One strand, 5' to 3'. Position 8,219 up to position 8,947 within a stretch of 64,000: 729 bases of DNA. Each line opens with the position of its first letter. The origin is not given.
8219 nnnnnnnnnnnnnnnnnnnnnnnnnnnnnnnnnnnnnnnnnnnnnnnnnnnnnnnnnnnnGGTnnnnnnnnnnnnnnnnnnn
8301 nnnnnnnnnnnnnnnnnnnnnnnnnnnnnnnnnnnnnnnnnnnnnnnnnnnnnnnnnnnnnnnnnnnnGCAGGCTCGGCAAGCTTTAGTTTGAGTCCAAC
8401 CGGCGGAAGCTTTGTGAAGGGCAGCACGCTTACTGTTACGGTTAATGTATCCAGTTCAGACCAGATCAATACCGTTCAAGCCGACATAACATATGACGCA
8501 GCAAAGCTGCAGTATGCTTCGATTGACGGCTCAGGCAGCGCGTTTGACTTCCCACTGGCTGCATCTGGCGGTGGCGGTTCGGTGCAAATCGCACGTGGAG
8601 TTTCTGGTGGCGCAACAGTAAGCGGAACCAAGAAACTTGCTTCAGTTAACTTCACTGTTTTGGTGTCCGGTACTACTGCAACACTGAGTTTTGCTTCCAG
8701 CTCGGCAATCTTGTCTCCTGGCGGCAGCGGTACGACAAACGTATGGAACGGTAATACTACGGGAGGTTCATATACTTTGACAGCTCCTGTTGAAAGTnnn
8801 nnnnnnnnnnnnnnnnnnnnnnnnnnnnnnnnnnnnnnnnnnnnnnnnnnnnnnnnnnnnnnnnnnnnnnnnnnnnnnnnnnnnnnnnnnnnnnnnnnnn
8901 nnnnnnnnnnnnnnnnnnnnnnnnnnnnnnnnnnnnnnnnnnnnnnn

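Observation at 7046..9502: Adjacent dockerin-bearing and cohesin-bearing proteins: a minimal surface-tethering pair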

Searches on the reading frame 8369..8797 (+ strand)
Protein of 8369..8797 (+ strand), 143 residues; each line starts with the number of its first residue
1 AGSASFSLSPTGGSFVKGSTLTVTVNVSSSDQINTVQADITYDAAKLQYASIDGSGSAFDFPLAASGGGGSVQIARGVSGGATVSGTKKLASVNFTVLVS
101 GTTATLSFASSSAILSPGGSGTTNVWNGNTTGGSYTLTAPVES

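Call 59: search_protein_representatives(protein=window:8369-8797:+)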
Query: 143 residues. Proteins with E-value up to 0.001 (for the whole library): 1639; up to 1e-10: 538; up to 1e-30: 10. The best 150 are listed.
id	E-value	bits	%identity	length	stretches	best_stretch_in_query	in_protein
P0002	3.6e-61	221.1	78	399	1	1-142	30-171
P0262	1.0e-43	164.7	46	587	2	1-141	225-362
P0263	1.7e-38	147.9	40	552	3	4-138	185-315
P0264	3.0e-37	143.8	36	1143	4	5-139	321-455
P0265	8.0e-37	142.4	56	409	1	1-140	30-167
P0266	2.9e-35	137.4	54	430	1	2-141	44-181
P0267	9.9e-35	135.7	51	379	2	1-141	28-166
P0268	2.5e-34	134.4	55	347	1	1-140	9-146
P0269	3.5e-33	130.7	55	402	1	1-141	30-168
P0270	9.8e-31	122.8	42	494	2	6-141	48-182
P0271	1.9e-30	121.8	38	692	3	1-138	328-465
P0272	6.5e-29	116.9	40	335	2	7-120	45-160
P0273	8.0e-29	116.6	52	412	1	1-141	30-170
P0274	1.3e-28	115.9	55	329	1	1-141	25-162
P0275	4.2e-28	114.3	37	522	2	2-142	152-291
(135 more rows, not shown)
